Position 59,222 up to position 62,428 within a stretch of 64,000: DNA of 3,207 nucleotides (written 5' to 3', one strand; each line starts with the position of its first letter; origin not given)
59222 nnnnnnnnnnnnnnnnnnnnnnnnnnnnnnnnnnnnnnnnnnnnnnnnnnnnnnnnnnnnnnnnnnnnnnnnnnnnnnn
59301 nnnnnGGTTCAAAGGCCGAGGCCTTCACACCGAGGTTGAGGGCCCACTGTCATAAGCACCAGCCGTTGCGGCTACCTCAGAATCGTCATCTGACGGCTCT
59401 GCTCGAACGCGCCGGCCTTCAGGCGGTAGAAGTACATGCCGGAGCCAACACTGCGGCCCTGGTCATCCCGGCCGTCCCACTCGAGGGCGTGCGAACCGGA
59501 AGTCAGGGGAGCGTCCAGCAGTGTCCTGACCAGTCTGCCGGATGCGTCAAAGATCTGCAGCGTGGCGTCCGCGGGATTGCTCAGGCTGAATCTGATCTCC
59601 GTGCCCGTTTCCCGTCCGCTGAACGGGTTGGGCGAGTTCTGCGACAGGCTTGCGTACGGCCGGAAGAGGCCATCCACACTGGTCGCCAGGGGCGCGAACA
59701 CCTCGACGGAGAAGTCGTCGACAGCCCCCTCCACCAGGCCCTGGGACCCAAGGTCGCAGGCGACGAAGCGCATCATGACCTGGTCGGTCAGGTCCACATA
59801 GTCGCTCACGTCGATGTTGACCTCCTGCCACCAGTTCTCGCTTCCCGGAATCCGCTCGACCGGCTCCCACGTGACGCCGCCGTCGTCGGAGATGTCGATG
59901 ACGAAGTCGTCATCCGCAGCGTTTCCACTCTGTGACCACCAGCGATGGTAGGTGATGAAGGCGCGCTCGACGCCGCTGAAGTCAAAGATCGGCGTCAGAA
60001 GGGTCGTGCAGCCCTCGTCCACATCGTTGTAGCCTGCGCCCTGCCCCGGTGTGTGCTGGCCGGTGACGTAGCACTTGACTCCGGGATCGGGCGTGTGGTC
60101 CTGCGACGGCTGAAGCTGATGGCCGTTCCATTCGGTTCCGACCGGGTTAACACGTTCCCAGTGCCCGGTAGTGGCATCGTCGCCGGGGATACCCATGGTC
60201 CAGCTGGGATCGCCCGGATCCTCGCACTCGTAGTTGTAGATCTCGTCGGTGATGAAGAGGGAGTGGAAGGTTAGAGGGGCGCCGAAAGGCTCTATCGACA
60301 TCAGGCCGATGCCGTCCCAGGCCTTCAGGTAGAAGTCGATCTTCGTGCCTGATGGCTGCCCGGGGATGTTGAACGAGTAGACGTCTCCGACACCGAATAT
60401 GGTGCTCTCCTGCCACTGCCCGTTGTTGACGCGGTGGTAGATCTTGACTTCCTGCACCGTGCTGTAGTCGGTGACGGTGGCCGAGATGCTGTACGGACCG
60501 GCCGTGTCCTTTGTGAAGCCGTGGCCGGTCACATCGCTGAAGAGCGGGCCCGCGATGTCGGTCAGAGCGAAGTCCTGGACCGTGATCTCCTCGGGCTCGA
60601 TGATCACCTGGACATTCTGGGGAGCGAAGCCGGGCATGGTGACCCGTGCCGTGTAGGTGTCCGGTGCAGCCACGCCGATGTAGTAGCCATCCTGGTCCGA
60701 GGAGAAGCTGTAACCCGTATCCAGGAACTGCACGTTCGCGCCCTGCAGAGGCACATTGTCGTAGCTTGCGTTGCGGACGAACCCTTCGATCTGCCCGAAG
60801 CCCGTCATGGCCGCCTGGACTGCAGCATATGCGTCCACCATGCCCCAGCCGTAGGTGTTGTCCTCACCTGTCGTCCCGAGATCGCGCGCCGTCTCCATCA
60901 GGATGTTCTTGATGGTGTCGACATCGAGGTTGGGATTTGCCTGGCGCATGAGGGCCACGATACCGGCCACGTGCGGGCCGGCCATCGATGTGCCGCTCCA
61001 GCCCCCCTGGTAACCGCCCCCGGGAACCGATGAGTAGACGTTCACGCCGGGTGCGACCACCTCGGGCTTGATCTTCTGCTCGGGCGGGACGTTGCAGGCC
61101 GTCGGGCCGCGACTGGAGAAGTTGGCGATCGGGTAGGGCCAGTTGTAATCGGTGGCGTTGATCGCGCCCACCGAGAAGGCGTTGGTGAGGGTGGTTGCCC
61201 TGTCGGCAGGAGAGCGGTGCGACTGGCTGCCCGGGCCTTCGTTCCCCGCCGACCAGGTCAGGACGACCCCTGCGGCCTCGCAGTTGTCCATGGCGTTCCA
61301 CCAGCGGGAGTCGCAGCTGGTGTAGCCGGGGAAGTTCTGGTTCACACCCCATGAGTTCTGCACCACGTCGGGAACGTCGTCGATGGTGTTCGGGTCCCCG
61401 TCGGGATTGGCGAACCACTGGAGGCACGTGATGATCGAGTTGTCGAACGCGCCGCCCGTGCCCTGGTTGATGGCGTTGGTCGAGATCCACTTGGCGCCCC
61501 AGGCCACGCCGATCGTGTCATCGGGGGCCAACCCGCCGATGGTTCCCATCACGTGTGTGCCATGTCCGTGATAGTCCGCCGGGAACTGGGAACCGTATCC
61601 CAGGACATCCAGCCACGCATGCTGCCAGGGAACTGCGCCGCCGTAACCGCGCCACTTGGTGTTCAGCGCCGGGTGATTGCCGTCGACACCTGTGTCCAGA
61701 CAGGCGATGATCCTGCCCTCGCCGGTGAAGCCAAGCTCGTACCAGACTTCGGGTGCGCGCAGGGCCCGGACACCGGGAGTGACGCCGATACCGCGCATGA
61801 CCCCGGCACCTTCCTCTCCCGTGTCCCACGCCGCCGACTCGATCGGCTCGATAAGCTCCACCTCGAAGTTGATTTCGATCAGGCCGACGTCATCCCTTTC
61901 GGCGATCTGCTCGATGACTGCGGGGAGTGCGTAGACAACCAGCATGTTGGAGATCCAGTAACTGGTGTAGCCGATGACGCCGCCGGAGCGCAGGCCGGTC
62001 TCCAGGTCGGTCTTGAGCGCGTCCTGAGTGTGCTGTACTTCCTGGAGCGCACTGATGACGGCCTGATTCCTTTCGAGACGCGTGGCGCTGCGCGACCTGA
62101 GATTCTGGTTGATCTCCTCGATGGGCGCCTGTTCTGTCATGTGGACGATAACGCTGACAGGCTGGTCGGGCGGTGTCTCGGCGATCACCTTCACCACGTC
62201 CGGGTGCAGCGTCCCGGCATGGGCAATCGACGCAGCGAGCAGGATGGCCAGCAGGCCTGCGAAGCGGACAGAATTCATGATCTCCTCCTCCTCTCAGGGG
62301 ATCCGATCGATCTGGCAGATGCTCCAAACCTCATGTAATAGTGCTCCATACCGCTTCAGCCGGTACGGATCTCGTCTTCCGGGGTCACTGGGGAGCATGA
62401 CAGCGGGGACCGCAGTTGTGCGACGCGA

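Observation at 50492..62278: Envelope-modification and secretion locus: two ArnT/PMT-like GT-C enzymes, ArnE/F-like SMR protein, P-loop ATPase, rhomboid protease, orphan receiver protein, and T9SS cargo proteases (C25, S8)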

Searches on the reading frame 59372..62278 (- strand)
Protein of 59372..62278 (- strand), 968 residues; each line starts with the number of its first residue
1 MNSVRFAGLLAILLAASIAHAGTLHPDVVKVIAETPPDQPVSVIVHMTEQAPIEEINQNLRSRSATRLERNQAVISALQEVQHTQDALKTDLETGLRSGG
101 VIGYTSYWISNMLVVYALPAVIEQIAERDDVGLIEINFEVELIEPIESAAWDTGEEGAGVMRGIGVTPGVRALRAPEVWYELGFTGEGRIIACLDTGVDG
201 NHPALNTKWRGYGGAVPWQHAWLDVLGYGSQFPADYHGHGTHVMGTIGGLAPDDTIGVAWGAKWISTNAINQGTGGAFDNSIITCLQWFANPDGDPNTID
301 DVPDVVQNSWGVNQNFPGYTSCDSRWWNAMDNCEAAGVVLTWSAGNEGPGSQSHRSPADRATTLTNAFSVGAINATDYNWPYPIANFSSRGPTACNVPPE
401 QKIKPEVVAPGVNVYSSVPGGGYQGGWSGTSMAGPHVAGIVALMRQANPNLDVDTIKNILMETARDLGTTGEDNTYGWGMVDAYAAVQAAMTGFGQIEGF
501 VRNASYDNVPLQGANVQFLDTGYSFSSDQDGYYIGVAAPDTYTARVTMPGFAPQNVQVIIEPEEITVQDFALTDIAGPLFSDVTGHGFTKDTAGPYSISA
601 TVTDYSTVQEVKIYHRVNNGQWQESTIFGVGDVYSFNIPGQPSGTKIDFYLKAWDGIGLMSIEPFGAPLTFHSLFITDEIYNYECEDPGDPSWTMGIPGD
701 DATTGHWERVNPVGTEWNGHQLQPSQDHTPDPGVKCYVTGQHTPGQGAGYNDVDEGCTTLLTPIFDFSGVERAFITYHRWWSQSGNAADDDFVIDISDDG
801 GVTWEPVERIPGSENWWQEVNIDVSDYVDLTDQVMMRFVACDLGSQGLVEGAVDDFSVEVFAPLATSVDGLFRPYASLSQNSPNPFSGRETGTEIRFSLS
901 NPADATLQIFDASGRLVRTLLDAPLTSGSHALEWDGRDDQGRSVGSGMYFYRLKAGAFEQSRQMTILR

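Call 4: search_protein_families(library=pfam, proteins=[window:59372-62278:-], max_evalue=0.01)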
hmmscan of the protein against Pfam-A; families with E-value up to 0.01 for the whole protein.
window:59372-62278:- (968 aa): 5 families
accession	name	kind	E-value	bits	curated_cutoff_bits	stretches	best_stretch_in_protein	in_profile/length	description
PF00082.27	Peptidase_S8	-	2.5e-51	175.2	21.8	1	186-479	1-288/288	Subtilase family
PF13860.13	FlgD_ig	-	7.1e-12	45.6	27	1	892-955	11-75/79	FlgD Ig-like domain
PF13620.12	CarboxypepD_reg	-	2.7e-11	44.1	32.3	1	496-573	1-82/82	Carboxypeptidase regulatory-like domain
PF13715.12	CarbopepD_reg_2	-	2.8e-05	24.5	32.2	1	507-570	10-74/88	CarboxypepD_reg-like domain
PF13585.12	CHU_C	-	0.00049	20.6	27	1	898-958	19-73/86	CHU_C Type IX secretion signal domain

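Call 5: search_protein_families(library=ncbifam, proteins=[window:59372-62278:-], max_evalue=0.01)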
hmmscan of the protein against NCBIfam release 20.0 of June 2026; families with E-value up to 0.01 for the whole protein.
window:59372-62278:- (968 aa): 14 families
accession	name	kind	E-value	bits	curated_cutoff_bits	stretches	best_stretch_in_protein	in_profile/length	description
TIGR03921.1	T7SS_mycosin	equivalog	4.8e-30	104.9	278.75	1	177-490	5-288/353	type VII secretion-associated serine protease mycosin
NF051851.1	AtpSerPepEprS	equivalog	7.9e-16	57.3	1700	2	408-500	282-372/988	autotransporter serine peptidase EprS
NF033595.1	denti_PrtP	equivalog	4.4e-13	48.7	300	1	407-492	414-507/606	dentilisin complex serine proteinase subunit PrtP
NF040553.1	SGO_0316_fam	subfamily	1.3e-12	46.3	1400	1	397-465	661-736/1486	SGO_0316/SGO_0317 family LPXTG-anchored serine peptidase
NF040809.1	germ_prot_CspBA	exception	1.7e-09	35.9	1250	1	386-482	420-517/1099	bifunctional germination protease/germinant receptor pseudoprotease CspBA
NF033707.1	T9SS_sortase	equivalog_domain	5.7e-09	34.2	420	1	880-957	1000-1079/1095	type IX secretion system sortase PorU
TIGR04183.1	Por_Secre_tail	domain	3.5e-07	30.1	23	1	883-963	3-68/72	T9SS type A sorting domain-containing protein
NF009276.0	PRK12633.1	equivalog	4e-07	30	383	1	900-955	126-181/234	flagellar basal body rod modification protein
NF005176.1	PRK06655.1-1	equivalog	1.9e-06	28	230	1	899-966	92-160/197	flagellar hook assembly protein FlgD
NF052323.1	T9SSA_dep_M6i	equivalog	8e-06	24.1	600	1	881-964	960-1035/1043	T9SS-dependent M6-like inactivated metalloprotease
TIGR03895.1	protease_PatA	subfamily_domain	2.9e-05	23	421.05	1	327-486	79-224/606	PatA/PatG family cyanobactin maturation protease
NF009452.0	PRK12812.1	equivalog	5.6e-05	22.5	258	1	903-950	147-201/289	flagellar basal body rod modification protein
NF040808.2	CspC_non_triad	exception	0.00017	20.1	675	1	388-445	447-498/556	bile acid germinant receptor pseudoprotease CspC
NF009453.0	PRK12813.1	equivalog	0.0043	16.6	264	0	892-957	112-175/223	flagellar basal body rod modification protein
